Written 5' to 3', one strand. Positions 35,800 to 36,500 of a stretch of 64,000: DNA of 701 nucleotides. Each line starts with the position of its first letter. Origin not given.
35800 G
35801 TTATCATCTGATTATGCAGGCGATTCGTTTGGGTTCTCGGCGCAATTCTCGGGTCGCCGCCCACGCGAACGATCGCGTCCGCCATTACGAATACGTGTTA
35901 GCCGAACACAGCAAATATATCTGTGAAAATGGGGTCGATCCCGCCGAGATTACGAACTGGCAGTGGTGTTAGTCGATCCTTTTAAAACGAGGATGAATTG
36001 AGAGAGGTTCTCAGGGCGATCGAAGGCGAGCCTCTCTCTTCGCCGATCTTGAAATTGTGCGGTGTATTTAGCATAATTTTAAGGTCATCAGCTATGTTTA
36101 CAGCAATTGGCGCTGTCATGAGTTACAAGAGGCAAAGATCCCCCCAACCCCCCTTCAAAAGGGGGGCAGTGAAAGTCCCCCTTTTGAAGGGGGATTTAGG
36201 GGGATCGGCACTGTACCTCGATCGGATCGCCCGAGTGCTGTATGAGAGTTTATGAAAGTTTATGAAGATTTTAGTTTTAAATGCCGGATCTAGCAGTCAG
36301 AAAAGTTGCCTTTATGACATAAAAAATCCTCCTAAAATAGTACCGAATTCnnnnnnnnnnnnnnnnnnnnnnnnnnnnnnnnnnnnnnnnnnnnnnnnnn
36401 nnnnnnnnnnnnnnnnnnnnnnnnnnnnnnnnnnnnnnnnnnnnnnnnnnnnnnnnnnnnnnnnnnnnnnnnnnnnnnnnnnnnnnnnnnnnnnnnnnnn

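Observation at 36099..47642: Pair of ~108-bp MITE-like repeats in inverted orientation bracketing an 11.4-kb segment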

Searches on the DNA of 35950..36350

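Call 39: search_rna_families(source=window, start=35950, end=36350, threshold=evalue, max_evalue=10)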
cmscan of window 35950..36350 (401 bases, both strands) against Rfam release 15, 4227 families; matches with E-value up to 10: 11.
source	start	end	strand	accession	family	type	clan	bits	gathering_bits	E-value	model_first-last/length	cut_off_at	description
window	36127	36216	-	RF00451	MIR395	Gene; miRNA;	-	33.6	56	1.8e-05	1-104/104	no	mir-395 microRNA precursor family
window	36136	36207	-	RF03301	mir-3154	Gene; miRNA;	-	26.1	64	0.0064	1-86/86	no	mir-3154 microRNA precursor family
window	36131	36212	-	RF00884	MIR815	Gene; miRNA;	-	24.4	63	0.017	1-81/81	no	MIR815 microRNA precursor family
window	36034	36129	-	RF00105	SNORD115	Gene; snRNA; snoRNA; CD-box;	-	21.4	39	0.14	1-82/82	no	Small nucleolar RNA SNORD115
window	36144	36198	+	RF00719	mir-326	Gene; miRNA;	-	17.6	66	1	1-95/95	no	mir-326 microRNA precursor family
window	36137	36206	-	RF03353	MIR5291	Gene; miRNA;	-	16.9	54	3.8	1-65/65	no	MIR5291 microRNA precursor family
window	36066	36213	+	RF00263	SNORA68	Gene; snRNA; snoRNA; HACA-box;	-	16.2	43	1.6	1-133/133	no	Small nucleolar RNA SNORA68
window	36144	36201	+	RF02953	DUF1874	Cis-reg;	-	15.9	42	2.3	1-93/93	no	DUF1874 RNA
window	36137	36206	+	RF03960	mir-6644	Gene; miRNA;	-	14.8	82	3.5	1-67/67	no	mir-6644 microRNA precursor family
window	36154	36194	+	RF03050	RAGATH-25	Gene; sRNA;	-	13.3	49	1.3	1-50/50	no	RAGATH-25 RNA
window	36265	36320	-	RF02677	NsiR4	Gene; sRNA;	-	11.1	40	8.9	1-65/65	no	Nitrogen stress-induced RNA 4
